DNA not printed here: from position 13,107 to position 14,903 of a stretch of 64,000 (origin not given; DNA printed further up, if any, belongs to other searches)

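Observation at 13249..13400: The fmt-stop/rsmB-start GTGA overlap is tandemly amplified four times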

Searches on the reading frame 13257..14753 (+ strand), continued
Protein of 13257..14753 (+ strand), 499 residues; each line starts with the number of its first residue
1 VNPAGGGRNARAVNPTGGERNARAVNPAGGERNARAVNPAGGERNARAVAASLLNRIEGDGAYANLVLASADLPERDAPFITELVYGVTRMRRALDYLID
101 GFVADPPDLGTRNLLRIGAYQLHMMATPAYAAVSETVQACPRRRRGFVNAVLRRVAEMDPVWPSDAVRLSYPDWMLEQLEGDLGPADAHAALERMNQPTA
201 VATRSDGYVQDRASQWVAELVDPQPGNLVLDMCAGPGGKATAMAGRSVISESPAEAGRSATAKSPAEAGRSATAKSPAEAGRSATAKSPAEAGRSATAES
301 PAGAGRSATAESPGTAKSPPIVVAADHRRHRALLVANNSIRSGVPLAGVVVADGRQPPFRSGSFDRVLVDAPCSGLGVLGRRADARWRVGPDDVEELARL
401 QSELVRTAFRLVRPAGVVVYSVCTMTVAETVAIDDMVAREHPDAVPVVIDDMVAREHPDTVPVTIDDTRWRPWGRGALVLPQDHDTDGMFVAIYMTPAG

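Call 52: predict_structure(alignment_id=A2)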
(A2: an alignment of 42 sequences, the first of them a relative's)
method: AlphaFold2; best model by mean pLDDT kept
length: 499 residues; sequences in the alignment: 42
mean_pLDDT: 75.5   pTM: 0.72
mean pLDDT of the five models: 75.5, 75.3, 73.5, 69.9, 68.6
residues with pLDDT >= 90: 207; 70-90: 139; 50-70: 40; < 50: 113
segments of 3 or more residues with pLDDT < 50: 1-41, 250-311, 456-463
pLDDT, mean of each block of 10 residues (from residue 1): 38 31 33 42 84 94 85 93 92 92 95 98 95 97 98 94 72 87 84 77 83 87 93 84 77 41 33 34 32 31 39 71 93 90 90 94 97 71 71 92 97 94 89 92 74 48 63 79 73 85
secondary structure, 60 per line:
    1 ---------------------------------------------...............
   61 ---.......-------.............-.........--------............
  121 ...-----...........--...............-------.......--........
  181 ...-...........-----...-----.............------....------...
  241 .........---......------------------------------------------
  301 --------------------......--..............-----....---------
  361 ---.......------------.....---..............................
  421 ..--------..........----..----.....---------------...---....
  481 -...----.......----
elements in order: H46-60 H64-70 H78-90 H92-100 H109-123 H129-139 H142-156 H164-170 H173-183 H185-195 E201-203 E209-211 H212-221 E228-231 H238-249 H253-258 E321-326 H329-342 E348-351 E364-370 H383-387 H391-411 E412-422 H431-440 H451-455 E471-473 E477-480 E489-495
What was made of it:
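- On RsmB/Fmu 16S rRNA m5C methyltransferase: The model is confidently folded outside the inserts (call 52).
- The rest is well folded (call 52). The model folds with high confidence outside the inserts (call 52).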
